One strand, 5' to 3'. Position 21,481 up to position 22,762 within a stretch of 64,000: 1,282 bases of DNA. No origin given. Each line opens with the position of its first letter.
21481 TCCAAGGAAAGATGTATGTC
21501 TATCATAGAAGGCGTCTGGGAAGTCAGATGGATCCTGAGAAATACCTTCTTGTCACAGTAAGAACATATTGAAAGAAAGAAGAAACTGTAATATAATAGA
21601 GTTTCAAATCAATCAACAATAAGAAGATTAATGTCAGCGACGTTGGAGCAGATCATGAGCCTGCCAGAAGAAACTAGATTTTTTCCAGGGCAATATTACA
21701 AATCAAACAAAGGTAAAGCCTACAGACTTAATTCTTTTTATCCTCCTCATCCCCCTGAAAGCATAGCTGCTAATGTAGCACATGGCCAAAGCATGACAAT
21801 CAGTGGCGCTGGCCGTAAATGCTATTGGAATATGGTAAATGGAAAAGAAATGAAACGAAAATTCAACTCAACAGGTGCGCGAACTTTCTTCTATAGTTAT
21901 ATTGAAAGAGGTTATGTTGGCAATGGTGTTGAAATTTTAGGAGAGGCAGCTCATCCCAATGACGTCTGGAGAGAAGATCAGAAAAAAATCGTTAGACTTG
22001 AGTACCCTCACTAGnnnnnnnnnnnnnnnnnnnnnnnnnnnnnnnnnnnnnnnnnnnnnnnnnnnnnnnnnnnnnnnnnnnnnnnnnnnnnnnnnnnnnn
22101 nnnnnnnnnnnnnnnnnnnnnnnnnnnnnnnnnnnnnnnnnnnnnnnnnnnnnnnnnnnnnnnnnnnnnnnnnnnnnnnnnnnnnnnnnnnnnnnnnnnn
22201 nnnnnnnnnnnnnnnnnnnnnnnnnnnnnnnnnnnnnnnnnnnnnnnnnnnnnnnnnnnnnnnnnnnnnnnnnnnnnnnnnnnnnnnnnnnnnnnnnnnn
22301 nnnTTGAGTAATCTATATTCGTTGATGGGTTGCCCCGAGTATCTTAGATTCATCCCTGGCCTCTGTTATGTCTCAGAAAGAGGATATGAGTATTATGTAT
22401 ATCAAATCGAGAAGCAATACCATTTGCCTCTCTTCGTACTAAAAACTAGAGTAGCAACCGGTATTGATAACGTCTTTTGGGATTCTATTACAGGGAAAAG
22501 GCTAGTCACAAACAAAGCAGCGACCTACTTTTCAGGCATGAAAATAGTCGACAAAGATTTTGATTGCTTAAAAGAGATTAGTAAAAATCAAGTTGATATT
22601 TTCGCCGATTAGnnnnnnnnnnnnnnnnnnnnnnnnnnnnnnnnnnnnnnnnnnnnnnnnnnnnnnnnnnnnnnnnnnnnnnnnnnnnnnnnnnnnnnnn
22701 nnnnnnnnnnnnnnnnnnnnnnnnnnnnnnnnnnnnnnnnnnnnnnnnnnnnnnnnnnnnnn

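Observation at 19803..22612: Consensus promoter and repeat-bearing leader driving seven tandem diverged paralogs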

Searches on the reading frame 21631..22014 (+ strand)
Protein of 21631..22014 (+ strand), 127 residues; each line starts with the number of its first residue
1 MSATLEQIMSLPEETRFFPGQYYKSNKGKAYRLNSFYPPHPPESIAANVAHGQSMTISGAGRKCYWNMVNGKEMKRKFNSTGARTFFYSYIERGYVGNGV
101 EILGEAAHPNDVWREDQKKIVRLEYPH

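Call 4: search_protein_families(library=pfam, proteins=[window:21631-22014:+], max_evalue=1)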
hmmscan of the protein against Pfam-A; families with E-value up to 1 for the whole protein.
window:21631-22014:+ (127 aa): 0 families

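Call 5: search_protein_families(library=phrogs, proteins=[window:21631-22014:+], max_evalue=1)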
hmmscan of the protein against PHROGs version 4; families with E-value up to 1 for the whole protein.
window:21631-22014:+ (127 aa): 0 families

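Call 19: search_dna_similar(query=window:21631-22011:+, collection=phages, mode=protein, max_evalue=10, max_rows=15)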
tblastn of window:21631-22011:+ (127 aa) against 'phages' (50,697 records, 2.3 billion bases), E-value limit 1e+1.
Records with a match: 5; places in all: 5; records where one place covers at least 80% of the query: 2.
Best place of each record, by identity: <60% 5.
By first word of the organism name: Clostridium 2; Escherichia 2; Chifec 1.
By host as written in the record: Clostridium perfringens 2; Escherichia coli 2; Tadarida brasiliensis 1.
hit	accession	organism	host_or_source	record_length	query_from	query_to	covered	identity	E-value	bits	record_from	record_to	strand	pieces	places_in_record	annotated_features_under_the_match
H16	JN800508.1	Clostridium phage phi24R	Clostridium perfringens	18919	5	119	91%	26.9%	5e+0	32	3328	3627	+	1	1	DNA polymerase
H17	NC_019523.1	Clostridium phage phi24R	Clostridium perfringens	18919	5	119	91%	26.9%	5e+0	32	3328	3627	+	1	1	DNA polymerase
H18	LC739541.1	Escherichia phage phiWec193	Escherichia coli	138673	8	91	66%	30.3%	6e+0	32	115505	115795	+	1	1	none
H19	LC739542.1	Escherichia phage phiWec196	Escherichia coli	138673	8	91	66%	30.3%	6e+0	32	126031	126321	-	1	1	none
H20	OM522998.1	Chifec microvirus UA13_27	Tadarida brasiliensis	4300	80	124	35%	33.3%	4e+0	33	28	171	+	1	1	major capsid protein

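Call 53: search_solved_structures(query=A5, max_evalue=10, show_alignments=2)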
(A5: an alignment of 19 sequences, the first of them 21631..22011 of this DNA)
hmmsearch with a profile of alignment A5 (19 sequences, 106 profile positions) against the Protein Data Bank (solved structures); distinct sequences matched with E-value up to 10: 5.
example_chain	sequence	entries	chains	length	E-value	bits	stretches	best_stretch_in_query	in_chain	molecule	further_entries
3ulb_A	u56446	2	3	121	0.34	14.4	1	25-75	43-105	Target of rapamycin complex 2 subunit AVO1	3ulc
1o9a_A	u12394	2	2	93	1.1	12.8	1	25-74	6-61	FIBRONECTIN | PROTEIN (FIBRONECTIN)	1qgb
2k13_X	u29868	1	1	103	1.1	12.8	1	15-85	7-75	Saratin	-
1k9j_A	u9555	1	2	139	1.2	12.7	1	11-53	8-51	mDC-SIGN2 TYPE I ISOFORM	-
8rcy_A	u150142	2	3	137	1.2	12.6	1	11-53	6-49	C-type lectin domain family 4 member M | Isoform 1 of C-type lectin domain family 4 member M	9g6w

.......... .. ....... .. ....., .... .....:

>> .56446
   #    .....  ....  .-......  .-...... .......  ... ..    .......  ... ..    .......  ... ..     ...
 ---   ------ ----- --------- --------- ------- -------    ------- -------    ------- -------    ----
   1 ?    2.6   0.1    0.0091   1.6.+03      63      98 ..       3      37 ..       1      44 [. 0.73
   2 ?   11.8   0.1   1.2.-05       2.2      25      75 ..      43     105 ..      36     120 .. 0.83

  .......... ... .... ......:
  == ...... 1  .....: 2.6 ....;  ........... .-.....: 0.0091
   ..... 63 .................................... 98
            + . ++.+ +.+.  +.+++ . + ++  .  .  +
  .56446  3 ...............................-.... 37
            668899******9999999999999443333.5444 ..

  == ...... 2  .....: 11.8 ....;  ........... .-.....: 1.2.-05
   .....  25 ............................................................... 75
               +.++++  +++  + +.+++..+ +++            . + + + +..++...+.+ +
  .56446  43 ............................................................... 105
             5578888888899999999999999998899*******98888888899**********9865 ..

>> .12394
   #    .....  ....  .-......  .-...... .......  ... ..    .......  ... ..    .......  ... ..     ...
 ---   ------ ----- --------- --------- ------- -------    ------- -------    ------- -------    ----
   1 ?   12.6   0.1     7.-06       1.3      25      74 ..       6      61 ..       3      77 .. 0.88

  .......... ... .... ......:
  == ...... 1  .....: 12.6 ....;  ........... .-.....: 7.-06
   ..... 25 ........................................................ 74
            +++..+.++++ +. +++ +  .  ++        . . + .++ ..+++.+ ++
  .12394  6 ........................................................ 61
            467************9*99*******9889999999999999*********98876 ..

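Call 69: search_protein_families(library=padloc, proteins=[window:21631-22014:+], max_evalue=1)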
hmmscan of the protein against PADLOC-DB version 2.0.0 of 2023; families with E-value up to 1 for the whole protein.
window:21631-22014:+ (127 aa): 0 families

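Call 75: predict_structure(alignment_id=A7)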
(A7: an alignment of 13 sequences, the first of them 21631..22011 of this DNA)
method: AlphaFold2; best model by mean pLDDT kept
length: 127 residues; sequences in the alignment: 13
mean_pLDDT: 70.7   pTM: 0.63
mean pLDDT of the five models: 70.7, 70.0, 66.3, 66.1, 43.3
residues with pLDDT >= 90: 15; 70-90: 56; 50-70: 37; < 50: 19
segments of 3 or more residues with pLDDT < 50: 91-97, 117-127
pLDDT, mean of each block of 10 residues (from residue 1): 71 84 91 71 68 80 87 76 55 50 84 53 40
secondary structure, 60 per line:
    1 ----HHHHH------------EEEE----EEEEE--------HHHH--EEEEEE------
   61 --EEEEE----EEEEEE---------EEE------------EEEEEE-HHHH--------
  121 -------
elements in order: H5-9 E22-25 E30-34 H43-46 E49-54 E63-67 E72-77 E87-89 E102-107 H109-112

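Call 84: search_protein_families(library=ncbifam, proteins=[window:21631-22014:+], max_evalue=1)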
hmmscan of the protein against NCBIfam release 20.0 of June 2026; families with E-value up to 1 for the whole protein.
window:21631-22014:+ (127 aa): 2 families
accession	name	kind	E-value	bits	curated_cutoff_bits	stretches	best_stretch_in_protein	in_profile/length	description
NF058588.1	NdoPepInhIseA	equivalog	0.0034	17.4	200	1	46-97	27-78/181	DL-endopeptidase inhibitor IseA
NF040641.1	bifunc_ST_SDO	equivalog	0.037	12.9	625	1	4-33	325-353/423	bifunctional sulfur transferase/dioxygenase Blh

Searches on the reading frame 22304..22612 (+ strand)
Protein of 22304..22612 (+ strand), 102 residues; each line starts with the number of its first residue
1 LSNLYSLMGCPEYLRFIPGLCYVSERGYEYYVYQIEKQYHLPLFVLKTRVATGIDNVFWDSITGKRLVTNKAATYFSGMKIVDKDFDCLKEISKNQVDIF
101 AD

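Call 4: search_protein_families(library=pfam, proteins=[window:22304-22612:+], max_evalue=1)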
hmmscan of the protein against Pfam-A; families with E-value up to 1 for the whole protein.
window:22304-22612:+ (102 aa): 1 family
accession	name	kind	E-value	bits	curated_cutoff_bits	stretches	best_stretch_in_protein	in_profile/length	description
PF22668.1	DUF7009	-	0.1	13.3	27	1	81-101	96-116/119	Family of unknown function (DUF7009)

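Call 5: search_protein_families(library=phrogs, proteins=[window:22304-22612:+], max_evalue=1)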
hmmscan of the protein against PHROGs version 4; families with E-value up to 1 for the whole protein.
window:22304-22612:+ (102 aa): 0 families

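Call 69: search_protein_families(library=padloc, proteins=[window:22304-22612:+], max_evalue=1)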
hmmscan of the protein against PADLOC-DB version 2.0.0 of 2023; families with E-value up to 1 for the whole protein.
window:22304-22612:+ (102 aa): 0 families

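Call 84: search_protein_families(library=ncbifam, proteins=[window:22304-22612:+], max_evalue=1)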
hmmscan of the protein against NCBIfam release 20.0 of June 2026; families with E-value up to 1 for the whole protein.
window:22304-22612:+ (102 aa): 0 families
